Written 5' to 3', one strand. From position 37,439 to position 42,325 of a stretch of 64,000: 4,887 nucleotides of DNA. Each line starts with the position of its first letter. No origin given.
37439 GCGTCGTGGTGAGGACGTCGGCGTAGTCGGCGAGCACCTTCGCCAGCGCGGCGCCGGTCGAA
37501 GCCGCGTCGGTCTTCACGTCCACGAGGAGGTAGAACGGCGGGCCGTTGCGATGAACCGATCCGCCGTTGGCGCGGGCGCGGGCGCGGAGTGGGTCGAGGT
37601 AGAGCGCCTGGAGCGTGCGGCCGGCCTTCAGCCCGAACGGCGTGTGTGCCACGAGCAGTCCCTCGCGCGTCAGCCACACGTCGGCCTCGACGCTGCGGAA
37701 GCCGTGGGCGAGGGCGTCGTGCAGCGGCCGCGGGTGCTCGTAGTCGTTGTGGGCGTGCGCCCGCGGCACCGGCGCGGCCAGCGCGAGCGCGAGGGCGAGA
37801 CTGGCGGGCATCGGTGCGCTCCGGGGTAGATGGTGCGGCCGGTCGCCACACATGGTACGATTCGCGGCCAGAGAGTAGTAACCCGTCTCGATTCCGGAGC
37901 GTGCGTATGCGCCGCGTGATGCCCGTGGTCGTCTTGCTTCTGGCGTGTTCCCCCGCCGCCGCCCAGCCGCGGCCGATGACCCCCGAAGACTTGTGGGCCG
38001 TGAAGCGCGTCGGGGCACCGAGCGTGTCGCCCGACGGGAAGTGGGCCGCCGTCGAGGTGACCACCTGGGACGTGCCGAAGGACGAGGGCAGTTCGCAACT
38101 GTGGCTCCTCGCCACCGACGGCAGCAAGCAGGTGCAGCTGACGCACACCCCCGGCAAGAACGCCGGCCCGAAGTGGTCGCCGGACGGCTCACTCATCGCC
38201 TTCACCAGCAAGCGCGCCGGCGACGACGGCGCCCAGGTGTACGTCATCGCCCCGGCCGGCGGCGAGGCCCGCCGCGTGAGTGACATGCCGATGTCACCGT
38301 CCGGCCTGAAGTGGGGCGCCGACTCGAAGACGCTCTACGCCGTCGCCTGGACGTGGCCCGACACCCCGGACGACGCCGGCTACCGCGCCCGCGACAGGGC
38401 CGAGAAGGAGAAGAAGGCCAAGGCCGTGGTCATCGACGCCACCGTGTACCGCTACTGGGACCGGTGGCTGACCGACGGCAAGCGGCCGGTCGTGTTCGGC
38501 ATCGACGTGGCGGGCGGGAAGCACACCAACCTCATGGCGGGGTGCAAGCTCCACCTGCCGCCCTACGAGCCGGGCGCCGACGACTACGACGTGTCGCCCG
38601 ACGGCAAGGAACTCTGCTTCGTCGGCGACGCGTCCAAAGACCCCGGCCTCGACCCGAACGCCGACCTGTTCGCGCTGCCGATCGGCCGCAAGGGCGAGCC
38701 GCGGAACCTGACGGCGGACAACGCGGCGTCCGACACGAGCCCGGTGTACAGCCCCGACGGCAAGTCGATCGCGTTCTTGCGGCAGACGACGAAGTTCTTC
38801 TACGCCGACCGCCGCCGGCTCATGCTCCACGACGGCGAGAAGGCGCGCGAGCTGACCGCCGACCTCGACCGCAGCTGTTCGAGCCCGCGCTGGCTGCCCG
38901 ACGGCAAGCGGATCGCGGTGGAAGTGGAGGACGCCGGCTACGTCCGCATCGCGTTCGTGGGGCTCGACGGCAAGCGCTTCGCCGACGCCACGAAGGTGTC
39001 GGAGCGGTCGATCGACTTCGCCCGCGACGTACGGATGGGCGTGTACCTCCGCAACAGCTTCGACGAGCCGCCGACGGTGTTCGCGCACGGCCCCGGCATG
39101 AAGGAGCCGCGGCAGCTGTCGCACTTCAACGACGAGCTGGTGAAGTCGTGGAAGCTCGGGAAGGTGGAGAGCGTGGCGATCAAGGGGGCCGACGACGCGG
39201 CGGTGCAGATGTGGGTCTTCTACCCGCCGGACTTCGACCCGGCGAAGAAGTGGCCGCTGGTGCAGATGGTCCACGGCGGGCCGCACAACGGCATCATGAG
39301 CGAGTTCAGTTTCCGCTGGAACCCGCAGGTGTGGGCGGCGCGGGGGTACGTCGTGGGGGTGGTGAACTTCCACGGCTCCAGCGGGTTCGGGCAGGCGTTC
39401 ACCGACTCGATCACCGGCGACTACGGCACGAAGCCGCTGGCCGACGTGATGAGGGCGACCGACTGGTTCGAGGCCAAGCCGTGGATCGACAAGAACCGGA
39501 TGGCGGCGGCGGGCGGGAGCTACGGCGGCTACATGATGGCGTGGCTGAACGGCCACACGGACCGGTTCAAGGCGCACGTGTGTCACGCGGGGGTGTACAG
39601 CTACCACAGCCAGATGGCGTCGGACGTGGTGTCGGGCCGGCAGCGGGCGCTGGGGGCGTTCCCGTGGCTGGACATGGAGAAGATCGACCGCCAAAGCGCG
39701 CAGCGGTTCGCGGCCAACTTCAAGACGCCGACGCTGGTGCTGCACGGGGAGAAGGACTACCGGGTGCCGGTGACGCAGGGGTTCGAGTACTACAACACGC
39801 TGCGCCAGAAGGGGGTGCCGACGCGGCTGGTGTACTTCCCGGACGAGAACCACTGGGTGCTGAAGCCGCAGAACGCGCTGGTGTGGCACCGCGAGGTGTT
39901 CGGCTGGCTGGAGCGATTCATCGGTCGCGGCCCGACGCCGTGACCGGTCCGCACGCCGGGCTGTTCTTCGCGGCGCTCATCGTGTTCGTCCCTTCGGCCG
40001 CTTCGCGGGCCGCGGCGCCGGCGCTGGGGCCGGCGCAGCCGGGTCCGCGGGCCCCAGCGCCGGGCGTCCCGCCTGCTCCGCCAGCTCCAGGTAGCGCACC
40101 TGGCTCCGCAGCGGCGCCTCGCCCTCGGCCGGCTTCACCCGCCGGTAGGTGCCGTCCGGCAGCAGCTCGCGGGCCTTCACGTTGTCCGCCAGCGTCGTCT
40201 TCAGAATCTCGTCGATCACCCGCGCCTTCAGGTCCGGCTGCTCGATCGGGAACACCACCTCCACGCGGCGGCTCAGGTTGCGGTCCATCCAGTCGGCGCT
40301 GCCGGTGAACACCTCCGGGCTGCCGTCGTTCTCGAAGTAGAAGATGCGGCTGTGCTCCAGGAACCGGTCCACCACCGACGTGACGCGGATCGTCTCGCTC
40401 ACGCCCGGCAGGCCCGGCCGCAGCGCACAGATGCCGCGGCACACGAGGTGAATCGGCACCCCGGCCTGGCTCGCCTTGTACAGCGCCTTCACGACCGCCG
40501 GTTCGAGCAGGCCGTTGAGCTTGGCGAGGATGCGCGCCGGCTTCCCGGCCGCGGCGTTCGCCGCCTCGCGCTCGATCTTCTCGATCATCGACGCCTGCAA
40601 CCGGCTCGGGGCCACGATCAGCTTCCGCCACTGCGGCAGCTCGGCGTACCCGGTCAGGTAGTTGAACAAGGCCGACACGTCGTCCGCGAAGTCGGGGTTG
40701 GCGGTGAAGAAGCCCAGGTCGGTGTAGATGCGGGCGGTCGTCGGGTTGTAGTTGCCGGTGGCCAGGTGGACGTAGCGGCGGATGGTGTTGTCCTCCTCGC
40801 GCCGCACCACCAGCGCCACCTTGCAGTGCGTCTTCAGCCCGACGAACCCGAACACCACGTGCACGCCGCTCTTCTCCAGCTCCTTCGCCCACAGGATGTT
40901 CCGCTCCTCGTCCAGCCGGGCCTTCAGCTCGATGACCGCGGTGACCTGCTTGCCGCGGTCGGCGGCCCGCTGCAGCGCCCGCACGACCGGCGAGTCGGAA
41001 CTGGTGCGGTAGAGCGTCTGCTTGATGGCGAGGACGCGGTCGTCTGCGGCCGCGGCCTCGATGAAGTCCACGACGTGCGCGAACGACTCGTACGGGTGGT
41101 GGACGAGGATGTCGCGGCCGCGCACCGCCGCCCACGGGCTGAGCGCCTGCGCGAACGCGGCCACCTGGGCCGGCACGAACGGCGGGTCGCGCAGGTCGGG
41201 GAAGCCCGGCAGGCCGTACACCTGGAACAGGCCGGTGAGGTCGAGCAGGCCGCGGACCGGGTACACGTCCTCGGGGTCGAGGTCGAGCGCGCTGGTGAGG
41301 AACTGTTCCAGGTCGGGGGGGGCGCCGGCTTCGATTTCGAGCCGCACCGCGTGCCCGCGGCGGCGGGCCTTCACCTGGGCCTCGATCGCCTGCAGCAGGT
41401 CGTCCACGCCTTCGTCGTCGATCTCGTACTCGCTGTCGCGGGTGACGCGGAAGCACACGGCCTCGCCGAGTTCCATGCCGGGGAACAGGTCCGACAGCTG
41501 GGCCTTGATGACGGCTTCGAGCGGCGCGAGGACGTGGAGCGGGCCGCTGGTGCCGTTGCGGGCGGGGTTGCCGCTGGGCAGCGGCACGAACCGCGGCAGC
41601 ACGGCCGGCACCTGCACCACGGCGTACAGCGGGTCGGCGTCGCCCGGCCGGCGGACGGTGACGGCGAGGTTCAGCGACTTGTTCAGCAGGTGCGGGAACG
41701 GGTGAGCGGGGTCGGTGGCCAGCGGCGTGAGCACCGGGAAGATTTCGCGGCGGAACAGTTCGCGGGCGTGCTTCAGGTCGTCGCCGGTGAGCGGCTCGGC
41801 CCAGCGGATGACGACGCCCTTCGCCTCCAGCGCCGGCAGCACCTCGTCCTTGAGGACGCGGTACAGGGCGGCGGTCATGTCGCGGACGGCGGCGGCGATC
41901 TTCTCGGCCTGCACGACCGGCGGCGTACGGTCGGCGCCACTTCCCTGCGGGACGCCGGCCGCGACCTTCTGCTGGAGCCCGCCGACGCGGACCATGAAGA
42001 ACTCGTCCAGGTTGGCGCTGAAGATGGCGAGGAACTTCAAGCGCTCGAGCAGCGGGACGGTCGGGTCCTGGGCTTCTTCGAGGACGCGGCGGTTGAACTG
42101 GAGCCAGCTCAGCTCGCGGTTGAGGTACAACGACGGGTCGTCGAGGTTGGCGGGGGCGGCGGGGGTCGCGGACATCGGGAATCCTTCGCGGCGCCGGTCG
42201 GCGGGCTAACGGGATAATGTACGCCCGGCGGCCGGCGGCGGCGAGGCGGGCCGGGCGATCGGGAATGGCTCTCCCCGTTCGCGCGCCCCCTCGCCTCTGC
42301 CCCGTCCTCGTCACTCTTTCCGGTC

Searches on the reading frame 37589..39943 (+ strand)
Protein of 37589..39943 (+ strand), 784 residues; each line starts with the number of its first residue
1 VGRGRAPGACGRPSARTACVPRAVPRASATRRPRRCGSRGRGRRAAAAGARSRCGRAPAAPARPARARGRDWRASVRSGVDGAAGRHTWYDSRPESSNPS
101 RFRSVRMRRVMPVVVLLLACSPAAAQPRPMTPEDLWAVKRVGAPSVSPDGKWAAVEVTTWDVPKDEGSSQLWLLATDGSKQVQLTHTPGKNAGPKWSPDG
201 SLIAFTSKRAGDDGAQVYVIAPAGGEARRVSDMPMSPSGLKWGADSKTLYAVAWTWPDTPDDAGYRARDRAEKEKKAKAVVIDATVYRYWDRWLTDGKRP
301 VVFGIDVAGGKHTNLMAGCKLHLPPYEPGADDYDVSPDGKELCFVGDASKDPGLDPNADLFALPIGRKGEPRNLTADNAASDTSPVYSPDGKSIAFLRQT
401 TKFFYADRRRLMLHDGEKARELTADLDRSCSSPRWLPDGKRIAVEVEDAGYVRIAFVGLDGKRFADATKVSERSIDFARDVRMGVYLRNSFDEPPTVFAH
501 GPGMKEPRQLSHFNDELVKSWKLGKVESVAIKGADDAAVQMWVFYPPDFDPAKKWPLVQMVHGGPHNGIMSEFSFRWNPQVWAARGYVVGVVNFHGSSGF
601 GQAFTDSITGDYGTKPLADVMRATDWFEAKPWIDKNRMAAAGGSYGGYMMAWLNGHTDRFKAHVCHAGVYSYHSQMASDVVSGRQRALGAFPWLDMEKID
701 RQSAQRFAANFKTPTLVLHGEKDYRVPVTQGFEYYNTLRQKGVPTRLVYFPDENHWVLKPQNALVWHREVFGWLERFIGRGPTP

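Call 61: search_protein_families(library=pfam, proteins=[window:37589-39943:+], max_evalue=0.001)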
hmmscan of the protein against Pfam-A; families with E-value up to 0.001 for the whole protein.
window:37589-39943:+ (784 aa): 6 families
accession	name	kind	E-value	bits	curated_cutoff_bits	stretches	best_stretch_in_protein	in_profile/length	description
PF00326.27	Peptidase_S9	-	5.6e-55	186.6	22.6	1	574-779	2-211/213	Prolyl oligopeptidase family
PF07676.18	PD40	-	4.8e-23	81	20.9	1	183-219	3-38/38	WD40-like Beta Propeller Repeat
PF14583.12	Pectate_lyase22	-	4.3e-06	26.1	30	1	160-265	207-314/386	Oligogalacturonate lyase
PF20434.5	BD-FAE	-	2.4e-05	24.4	26.8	0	677-737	154-214/215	BD-FAE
PF07859.19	Abhydrolase_3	-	0.00021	21.6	25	0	617-756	49-207/210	alpha/beta hydrolase fold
PF25174.1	Beta-prop_THOC3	-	0.0003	20.3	305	0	171-251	73-146/272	THOC3 beta-propeller domain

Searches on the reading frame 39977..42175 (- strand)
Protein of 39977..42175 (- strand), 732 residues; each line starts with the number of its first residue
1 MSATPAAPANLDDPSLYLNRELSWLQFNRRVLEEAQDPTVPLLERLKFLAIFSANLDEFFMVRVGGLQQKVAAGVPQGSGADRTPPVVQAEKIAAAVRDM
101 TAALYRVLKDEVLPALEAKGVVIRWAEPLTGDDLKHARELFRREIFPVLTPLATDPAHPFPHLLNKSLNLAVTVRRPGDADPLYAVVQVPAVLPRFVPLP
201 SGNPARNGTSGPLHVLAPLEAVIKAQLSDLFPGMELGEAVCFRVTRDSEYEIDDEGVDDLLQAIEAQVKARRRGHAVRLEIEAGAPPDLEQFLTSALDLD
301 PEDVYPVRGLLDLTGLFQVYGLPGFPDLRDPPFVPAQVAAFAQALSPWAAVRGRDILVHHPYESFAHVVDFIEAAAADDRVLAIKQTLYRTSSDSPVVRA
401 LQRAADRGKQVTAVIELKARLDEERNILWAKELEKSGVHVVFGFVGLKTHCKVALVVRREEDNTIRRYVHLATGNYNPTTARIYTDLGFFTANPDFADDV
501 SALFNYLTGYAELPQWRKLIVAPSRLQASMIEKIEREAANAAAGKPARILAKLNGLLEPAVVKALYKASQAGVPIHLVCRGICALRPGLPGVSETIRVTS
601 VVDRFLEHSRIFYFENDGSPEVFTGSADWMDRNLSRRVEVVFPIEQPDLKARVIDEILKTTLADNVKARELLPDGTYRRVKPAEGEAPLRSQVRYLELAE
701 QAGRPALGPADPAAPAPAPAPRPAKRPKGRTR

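Call 61: search_protein_families(library=pfam, proteins=[window:39977-42175:-], max_evalue=0.001)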
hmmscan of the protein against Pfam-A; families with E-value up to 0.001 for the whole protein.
window:39977-42175:- (732 aa): 5 families
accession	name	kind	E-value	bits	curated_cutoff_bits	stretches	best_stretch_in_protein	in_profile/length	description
PF17941.7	PP_kinase_C_1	-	1.1e-72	243.5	25.7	1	349-511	4-165/167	Polyphosphate kinase C-terminal domain 1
PF13090.12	PP_kinase_C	-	2.9e-66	222.6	25.8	1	519-692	1-172/172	Polyphosphate kinase C-terminal domain 2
PF02503.22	PP_kinase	-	9.6e-60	201.8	31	1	135-318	4-182/183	Polyphosphate kinase middle domain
PF13089.11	PP_kinase_N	-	1.3e-37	128.8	23.8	1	17-123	1-106/107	Polyphosphate kinase N-terminal domain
PF13091.12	PLDc_2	-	1.4e-10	41.6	27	0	389-507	17-131/132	PLD-like domain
